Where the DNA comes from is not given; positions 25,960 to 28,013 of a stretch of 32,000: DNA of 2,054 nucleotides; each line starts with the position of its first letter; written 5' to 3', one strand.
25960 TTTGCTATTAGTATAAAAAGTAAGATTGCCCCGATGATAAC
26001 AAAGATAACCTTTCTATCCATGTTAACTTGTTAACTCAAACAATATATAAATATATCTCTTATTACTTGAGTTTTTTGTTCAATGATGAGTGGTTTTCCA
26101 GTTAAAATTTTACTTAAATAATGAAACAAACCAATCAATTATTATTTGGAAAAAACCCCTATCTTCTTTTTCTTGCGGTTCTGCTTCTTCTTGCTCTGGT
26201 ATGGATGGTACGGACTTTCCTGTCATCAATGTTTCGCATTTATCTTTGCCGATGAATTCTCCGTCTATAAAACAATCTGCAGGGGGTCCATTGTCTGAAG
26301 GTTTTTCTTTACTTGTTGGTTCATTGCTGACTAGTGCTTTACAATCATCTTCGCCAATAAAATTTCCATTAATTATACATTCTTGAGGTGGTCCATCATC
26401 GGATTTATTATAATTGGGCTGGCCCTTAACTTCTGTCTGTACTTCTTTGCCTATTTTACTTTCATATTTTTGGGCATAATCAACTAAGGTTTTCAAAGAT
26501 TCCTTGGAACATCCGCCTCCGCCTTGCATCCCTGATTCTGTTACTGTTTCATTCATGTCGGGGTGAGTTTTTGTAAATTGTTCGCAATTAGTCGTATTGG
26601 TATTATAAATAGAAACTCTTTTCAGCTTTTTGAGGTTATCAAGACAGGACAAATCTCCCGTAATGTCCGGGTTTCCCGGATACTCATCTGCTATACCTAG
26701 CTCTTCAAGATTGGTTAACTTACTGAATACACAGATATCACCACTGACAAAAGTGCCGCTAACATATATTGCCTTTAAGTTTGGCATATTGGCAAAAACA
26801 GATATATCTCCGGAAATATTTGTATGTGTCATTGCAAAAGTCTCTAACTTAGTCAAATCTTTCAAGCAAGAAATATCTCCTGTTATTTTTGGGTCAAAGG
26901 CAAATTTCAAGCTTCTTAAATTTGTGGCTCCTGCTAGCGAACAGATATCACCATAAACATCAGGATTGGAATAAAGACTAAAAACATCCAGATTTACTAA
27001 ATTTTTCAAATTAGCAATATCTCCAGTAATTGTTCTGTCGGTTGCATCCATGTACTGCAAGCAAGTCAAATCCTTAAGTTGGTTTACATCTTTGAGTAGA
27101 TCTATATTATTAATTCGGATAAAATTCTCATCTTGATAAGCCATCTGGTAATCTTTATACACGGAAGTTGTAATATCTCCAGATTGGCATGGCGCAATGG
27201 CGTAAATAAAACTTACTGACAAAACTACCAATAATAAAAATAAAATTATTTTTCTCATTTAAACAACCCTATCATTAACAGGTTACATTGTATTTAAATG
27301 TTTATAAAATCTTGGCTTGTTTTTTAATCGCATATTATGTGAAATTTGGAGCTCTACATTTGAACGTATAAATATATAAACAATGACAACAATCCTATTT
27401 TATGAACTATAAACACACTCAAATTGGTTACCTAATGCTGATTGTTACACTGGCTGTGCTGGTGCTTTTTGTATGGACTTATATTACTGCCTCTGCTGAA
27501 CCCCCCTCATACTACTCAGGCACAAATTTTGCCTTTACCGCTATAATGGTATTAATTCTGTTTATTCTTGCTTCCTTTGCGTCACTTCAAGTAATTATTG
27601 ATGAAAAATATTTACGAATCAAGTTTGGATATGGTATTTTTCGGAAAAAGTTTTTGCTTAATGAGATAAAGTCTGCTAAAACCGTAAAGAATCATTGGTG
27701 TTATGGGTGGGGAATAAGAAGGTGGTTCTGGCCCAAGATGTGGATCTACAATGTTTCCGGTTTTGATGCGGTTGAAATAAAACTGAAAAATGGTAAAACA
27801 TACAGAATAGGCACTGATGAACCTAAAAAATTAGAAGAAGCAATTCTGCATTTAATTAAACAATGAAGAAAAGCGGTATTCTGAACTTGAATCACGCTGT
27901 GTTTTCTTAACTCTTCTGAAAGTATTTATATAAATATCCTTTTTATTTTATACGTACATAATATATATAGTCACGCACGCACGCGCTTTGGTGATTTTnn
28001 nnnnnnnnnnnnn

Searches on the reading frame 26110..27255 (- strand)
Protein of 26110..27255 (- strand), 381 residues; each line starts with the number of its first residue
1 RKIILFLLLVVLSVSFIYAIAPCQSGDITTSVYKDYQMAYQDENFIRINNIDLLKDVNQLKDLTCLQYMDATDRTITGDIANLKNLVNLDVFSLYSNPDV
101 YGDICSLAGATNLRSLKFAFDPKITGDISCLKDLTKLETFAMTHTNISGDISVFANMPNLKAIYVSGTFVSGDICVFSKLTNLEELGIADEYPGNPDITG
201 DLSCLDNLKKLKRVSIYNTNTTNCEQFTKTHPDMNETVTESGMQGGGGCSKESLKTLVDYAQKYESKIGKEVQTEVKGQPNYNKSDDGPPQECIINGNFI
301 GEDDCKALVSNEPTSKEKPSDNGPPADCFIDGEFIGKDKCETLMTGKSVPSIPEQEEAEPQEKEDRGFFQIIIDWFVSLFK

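Call 8: search_protein_families(library=pfam, proteins=[window:26110-27255:-], max_evalue=0.01)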
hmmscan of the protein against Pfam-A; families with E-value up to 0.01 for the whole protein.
window:26110-27255:- (381 aa): 2 families
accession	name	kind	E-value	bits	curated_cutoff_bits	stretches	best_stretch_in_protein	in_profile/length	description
PF12799.13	LRR_4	-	5.5e-09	36.4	27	0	111-156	1-44/44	Leucine Rich repeats (2 copies)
PF23598.1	LRR_14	-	2.7e-08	33.4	40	2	53-166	85-197/353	Leucine-rich repeat region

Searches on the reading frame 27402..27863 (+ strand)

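Call 8: search_protein_families(library=pfam, proteins=[window:27402-27863:+], max_evalue=0.01)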
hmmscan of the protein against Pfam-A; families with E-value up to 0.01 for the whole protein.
window:27402-27863:+ (154 aa): 1 family
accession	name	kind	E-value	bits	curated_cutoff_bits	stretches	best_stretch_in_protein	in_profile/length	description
PF06713.17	bPH_4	-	0.0033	17.9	22.9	0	65-99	4-36/74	Bacterial PH domain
